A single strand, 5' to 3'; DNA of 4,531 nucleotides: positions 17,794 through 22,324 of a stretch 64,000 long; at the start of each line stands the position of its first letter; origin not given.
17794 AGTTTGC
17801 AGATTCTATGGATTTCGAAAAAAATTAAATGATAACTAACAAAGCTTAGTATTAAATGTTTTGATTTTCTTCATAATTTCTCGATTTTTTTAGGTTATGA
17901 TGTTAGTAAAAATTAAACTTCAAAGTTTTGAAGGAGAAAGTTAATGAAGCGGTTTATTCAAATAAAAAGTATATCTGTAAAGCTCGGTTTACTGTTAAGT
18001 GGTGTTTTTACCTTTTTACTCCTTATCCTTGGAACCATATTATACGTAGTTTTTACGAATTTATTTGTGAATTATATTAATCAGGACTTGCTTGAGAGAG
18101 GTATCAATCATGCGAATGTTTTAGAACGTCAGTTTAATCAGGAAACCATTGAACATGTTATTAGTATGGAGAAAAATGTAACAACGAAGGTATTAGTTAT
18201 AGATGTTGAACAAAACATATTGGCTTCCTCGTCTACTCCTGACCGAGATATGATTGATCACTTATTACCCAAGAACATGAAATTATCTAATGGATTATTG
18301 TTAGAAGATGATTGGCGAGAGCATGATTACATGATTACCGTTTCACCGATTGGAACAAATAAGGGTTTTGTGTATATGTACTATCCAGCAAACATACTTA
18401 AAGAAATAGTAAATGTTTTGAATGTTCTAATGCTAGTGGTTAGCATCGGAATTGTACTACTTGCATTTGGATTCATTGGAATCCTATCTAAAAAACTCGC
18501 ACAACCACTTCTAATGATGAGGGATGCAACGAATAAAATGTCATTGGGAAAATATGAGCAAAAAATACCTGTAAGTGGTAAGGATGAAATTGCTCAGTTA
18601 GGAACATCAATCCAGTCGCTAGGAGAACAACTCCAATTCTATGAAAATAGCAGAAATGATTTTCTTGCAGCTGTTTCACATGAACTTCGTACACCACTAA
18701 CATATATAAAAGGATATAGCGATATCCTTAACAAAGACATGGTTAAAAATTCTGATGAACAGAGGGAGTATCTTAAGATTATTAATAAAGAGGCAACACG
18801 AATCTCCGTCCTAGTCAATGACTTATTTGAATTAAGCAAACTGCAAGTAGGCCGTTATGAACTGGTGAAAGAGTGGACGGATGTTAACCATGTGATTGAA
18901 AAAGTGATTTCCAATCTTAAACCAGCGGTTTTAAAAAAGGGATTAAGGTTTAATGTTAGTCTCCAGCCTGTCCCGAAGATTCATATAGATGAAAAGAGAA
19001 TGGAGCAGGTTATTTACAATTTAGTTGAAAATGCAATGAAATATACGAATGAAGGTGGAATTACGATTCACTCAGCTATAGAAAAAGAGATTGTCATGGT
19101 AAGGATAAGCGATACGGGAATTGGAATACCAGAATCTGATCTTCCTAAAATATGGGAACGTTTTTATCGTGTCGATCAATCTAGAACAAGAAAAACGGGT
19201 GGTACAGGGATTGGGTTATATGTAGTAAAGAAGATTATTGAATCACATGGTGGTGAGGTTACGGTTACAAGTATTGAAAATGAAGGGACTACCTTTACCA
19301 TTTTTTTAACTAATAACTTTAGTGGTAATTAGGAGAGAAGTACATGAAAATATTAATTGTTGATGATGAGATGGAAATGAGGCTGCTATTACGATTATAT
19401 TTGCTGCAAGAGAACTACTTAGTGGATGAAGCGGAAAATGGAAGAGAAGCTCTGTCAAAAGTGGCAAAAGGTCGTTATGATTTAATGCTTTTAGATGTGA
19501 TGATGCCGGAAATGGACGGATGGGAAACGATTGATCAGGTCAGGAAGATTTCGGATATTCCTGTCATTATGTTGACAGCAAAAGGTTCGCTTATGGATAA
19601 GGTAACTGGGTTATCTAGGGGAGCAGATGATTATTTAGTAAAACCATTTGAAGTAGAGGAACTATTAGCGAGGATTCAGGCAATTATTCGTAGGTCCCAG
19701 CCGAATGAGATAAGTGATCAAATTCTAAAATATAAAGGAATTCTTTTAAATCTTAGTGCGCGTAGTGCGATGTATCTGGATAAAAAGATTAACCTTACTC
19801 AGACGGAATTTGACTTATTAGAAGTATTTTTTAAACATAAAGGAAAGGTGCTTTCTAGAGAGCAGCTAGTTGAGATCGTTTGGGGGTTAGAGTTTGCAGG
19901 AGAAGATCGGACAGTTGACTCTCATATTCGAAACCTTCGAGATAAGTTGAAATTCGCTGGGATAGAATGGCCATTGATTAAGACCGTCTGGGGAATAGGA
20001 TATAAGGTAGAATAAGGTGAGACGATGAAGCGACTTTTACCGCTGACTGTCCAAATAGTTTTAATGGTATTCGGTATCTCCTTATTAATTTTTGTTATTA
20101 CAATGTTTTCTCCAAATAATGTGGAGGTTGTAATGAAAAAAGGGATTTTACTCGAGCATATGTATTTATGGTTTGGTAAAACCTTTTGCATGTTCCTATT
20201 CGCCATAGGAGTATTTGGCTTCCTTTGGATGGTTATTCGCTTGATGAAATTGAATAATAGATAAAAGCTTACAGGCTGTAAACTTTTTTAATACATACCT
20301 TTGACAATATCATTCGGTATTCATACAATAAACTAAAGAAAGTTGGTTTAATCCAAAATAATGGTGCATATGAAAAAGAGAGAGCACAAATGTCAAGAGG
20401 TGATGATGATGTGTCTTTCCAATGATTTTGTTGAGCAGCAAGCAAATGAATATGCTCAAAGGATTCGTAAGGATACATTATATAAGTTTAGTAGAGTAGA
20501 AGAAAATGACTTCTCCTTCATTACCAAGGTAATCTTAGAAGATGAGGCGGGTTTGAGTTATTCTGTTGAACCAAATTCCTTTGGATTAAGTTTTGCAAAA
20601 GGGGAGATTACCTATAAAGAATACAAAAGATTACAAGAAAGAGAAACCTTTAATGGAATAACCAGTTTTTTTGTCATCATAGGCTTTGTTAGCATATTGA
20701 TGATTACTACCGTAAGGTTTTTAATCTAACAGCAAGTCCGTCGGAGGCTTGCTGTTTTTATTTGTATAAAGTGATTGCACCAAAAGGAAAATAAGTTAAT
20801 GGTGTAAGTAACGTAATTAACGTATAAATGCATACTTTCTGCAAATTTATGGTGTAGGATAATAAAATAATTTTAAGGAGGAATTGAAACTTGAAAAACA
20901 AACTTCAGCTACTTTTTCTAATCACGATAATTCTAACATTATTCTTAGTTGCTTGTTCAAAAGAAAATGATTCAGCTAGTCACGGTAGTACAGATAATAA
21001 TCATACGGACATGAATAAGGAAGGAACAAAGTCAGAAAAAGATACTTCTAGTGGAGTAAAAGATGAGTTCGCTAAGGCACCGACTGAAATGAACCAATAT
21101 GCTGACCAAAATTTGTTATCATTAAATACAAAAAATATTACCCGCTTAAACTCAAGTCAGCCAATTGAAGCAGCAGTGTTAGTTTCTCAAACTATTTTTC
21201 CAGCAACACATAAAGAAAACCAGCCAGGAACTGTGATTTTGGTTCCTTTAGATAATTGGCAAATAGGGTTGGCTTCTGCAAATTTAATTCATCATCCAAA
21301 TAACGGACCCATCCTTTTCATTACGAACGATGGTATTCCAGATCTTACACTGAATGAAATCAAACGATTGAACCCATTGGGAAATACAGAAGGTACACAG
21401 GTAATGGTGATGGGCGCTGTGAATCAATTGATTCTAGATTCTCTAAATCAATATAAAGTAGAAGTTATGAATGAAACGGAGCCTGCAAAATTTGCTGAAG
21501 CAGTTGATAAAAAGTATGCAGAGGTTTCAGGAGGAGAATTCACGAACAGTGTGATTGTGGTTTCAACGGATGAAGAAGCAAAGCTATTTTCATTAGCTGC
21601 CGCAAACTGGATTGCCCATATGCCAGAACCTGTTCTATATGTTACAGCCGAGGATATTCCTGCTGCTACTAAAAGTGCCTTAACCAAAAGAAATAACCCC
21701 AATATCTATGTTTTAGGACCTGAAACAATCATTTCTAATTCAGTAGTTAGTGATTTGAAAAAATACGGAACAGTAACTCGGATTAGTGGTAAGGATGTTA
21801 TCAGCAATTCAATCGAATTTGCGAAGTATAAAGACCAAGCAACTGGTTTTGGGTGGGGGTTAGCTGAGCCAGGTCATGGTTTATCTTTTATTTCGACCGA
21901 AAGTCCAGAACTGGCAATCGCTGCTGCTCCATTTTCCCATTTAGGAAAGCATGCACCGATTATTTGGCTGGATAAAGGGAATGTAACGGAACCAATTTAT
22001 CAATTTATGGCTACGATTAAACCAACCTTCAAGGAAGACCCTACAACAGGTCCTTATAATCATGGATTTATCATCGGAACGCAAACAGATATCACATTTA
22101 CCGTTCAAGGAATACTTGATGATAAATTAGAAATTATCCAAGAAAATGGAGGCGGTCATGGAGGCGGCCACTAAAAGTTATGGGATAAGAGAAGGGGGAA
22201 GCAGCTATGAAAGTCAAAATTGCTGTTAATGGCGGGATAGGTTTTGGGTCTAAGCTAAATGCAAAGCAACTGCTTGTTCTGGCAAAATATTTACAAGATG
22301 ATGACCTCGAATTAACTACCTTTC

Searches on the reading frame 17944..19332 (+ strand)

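Call 79: search_protein_families(library=pfam, proteins=[window:17944-19332:+], max_evalue=0.00001)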
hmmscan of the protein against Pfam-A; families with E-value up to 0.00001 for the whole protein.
window:17944-19332:+ (462 aa): 3 families
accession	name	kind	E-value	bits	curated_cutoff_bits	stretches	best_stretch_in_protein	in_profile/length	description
PF02518.31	HATPase_c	-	5.5e-31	107.7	26.4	1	349-455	2-107/111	Histidine kinase-, DNA gyrase B-, and HSP90-like ATPase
PF00512.31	HisKA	-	3.7e-21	75.4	26.9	1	236-301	1-64/66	His Kinase A (phospho-acceptor) domain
PF00672.30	HAMP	-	2.4e-08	34.6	25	1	181-231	2-52/53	HAMP domain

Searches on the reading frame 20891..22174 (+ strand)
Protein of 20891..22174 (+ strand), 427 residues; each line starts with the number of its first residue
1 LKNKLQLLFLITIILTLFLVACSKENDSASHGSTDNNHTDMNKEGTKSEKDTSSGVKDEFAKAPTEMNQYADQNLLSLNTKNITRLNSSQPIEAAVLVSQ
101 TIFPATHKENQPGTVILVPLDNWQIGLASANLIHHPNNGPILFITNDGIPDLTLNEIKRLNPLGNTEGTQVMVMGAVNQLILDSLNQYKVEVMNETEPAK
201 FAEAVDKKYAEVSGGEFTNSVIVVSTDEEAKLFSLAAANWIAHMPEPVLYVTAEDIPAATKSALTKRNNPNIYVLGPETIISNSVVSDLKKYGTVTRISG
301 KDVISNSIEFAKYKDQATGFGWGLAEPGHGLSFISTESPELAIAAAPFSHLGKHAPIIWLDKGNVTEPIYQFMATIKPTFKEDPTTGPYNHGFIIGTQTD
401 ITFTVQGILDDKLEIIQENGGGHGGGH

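Call 79: search_protein_families(library=pfam, proteins=[window:20891-22174:+], max_evalue=0.00001)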
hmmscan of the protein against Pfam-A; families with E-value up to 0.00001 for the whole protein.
window:20891-22174:+ (427 aa): 1 family
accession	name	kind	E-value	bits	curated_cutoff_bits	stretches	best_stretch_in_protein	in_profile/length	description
PF04122.17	CW_binding_2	-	1.3e-08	35.7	24.9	0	234-286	27-73/73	Cell wall binding domain 2 (CWB2)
